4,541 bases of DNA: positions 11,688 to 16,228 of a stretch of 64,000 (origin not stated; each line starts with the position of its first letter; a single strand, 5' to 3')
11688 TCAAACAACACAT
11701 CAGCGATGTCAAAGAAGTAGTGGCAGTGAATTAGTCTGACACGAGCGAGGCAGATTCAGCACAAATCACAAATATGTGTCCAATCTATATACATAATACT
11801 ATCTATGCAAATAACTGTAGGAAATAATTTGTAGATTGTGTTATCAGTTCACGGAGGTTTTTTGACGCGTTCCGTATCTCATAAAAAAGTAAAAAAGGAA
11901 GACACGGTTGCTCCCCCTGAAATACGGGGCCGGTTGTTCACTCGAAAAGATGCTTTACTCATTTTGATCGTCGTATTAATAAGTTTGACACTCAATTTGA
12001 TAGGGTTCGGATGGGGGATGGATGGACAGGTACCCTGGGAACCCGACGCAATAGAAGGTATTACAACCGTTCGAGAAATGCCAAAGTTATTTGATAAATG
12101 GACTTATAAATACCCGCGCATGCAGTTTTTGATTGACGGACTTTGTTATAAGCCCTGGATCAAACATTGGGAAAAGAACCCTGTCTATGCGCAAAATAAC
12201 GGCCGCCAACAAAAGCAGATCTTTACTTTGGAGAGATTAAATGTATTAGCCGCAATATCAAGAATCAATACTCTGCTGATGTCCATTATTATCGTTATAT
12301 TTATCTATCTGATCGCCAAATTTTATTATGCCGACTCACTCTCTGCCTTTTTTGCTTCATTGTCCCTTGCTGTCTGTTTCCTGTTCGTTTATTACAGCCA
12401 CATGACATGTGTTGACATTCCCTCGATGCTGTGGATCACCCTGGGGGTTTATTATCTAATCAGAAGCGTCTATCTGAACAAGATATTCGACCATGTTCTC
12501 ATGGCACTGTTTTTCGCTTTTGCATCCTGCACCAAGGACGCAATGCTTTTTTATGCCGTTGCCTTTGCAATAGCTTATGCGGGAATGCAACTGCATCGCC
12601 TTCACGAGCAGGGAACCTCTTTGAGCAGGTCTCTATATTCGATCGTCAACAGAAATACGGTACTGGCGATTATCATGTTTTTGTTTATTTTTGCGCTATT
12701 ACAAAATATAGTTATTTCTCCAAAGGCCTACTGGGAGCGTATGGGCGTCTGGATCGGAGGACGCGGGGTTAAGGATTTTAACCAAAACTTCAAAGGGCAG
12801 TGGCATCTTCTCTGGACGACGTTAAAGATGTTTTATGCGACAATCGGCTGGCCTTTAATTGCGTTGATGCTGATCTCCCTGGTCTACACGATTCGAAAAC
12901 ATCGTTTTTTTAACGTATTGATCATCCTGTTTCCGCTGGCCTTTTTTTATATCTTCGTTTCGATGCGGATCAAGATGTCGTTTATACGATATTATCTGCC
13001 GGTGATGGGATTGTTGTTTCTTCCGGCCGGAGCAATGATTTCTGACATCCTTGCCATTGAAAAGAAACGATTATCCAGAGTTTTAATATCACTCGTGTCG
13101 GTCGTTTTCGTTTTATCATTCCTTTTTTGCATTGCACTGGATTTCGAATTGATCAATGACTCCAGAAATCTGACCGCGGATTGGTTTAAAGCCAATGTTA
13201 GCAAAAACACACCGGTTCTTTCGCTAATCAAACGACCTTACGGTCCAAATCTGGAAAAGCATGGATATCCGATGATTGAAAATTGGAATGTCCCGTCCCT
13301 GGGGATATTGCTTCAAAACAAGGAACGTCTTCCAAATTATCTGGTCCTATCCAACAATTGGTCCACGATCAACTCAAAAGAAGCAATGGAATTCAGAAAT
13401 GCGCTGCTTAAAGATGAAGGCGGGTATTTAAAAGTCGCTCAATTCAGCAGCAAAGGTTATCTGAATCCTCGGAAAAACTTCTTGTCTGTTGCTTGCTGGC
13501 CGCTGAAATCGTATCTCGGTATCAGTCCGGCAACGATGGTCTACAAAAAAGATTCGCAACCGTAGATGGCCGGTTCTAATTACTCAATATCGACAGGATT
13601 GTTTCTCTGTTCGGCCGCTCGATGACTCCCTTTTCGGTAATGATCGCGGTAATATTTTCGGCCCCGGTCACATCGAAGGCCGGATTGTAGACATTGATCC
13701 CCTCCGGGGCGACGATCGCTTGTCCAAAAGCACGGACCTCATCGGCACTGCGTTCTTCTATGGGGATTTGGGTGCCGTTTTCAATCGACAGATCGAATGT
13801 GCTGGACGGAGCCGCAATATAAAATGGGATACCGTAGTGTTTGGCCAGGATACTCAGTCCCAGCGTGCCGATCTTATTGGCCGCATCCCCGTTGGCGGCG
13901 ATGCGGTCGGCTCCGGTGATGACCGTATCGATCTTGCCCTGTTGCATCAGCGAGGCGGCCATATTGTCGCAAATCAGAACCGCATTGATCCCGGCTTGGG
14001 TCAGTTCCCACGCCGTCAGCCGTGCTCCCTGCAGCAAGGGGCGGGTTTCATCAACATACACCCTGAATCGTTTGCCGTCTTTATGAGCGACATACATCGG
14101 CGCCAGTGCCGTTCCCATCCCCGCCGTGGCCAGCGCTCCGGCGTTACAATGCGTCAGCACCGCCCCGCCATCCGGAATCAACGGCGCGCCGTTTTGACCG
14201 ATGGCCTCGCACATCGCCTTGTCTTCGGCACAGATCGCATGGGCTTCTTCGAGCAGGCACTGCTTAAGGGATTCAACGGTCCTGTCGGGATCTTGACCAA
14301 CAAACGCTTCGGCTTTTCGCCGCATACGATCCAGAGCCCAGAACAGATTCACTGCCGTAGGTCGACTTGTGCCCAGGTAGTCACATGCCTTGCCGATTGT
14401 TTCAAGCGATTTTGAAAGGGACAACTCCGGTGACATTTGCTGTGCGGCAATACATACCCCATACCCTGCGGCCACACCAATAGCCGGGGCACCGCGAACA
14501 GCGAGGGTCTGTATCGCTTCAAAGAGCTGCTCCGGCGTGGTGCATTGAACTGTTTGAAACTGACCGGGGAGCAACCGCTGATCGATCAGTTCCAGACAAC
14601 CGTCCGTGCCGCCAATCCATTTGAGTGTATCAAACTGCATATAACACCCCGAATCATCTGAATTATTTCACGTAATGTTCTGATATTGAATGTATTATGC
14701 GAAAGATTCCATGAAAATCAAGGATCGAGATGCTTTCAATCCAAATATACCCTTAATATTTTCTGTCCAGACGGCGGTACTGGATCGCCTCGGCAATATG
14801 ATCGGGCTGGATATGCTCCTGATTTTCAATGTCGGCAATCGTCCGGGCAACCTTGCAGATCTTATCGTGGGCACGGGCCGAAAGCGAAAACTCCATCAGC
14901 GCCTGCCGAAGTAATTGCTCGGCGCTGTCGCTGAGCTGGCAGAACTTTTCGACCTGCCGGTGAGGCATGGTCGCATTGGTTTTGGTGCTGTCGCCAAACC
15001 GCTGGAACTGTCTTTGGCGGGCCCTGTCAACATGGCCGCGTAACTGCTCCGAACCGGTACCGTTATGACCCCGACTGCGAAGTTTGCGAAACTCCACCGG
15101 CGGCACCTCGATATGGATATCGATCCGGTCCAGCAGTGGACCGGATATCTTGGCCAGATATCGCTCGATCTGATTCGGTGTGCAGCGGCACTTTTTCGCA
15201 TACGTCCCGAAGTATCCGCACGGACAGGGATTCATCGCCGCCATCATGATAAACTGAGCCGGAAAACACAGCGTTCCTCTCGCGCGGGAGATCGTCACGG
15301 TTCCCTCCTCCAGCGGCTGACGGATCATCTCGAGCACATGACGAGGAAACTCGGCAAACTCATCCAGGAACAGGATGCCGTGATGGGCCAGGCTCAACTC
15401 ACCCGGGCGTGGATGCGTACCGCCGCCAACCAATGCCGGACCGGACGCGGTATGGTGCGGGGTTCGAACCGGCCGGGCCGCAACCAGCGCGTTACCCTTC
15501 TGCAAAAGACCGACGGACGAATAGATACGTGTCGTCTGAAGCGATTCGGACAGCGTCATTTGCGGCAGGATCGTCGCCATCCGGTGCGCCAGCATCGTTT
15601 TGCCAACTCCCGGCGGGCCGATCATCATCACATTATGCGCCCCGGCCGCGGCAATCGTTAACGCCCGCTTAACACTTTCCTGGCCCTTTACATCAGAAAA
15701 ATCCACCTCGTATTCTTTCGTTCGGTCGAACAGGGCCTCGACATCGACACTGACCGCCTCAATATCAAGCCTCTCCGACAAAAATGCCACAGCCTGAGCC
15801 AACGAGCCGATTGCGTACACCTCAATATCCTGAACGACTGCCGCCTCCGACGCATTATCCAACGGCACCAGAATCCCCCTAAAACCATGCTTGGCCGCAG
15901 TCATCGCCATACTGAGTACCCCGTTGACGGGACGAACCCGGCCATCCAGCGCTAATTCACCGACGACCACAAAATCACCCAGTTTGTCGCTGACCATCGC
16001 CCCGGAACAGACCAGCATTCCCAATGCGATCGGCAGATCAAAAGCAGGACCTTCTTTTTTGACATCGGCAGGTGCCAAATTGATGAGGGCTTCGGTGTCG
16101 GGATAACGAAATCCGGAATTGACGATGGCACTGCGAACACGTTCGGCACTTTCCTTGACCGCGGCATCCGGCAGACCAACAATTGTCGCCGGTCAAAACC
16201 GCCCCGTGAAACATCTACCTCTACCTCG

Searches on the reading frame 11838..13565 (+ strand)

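Call 9: search_protein_families(library=pfam, proteins=[window:11838-13565:+])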
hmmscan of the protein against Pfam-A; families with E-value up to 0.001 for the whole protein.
window:11838-13565:+ (575 aa): 2 families
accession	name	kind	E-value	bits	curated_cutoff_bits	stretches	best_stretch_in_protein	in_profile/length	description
PF13231.12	PMT_2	-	4.8e-08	33.8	26.1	1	142-248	25-129/160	Dolichyl-phosphate-mannose-protein mannosyltransferase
PF02366.24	PMT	-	3.2e-05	24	22.7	1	142-282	86-234/245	Dolichyl-phosphate-mannose-protein mannosyltransferase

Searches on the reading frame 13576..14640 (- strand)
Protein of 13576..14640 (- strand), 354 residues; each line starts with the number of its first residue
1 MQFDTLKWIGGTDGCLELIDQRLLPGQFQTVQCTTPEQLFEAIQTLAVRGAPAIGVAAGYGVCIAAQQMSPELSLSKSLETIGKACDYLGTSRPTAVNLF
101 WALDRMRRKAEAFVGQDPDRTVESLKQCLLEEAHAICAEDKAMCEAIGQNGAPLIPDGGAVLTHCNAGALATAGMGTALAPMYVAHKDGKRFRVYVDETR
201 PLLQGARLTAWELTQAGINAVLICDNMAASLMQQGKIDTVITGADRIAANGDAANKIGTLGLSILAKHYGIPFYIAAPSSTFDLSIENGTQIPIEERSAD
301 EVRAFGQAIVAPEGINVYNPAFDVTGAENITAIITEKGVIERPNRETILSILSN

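Call 63: search_protein_families(library=pfam, proteins=[window:13576-14640:-], max_evalue=0.00001)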
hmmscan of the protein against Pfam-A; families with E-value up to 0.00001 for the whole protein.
window:13576-14640:- (354 aa): 1 family
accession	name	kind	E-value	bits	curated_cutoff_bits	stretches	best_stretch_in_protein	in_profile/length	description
PF01008.23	IF-2B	-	6.4e-85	285.2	22.4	1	48-341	2-279/280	Initiation factor 2 subunit family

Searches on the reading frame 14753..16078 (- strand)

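Call 63: search_protein_families(library=pfam, proteins=[window:14753-16078:-], max_evalue=0.00001)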
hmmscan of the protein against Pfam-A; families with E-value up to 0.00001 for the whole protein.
window:14753-16078:- (441 aa): 7 families
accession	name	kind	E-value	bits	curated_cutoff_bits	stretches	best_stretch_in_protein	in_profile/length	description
PF01078.27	Mg_chelatase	-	1.6e-91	305.8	20.3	1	126-331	1-205/207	Magnesium chelatase, subunit ChlI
PF13335.12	Mg_chelatase_C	-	2.4e-31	108.6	26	1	342-435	3-94/94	Magnesium chelatase, subunit ChlI C-terminal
PF13541.12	ChlI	-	5.1e-23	81.7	27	1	1-75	49-121/121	Subunit ChlI of Mg-chelatase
PF00493.29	MCM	-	9.8e-11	41.6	23.3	1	142-321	52-200/224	MCM P-loop domain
PF07728.20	AAA_5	-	3.3e-10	40.6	22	1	149-286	1-125/139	AAA domain (dynein-related subfamily)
PF05496.18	RuvB_N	-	1.5e-07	31.7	27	0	127-170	6-56/159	Holliday junction DNA helicase RuvB P-loop domain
PF00158.32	Sigma54_activat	-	3.8e-07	30.4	20.2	0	219-262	80-123/168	Sigma-54 interaction domain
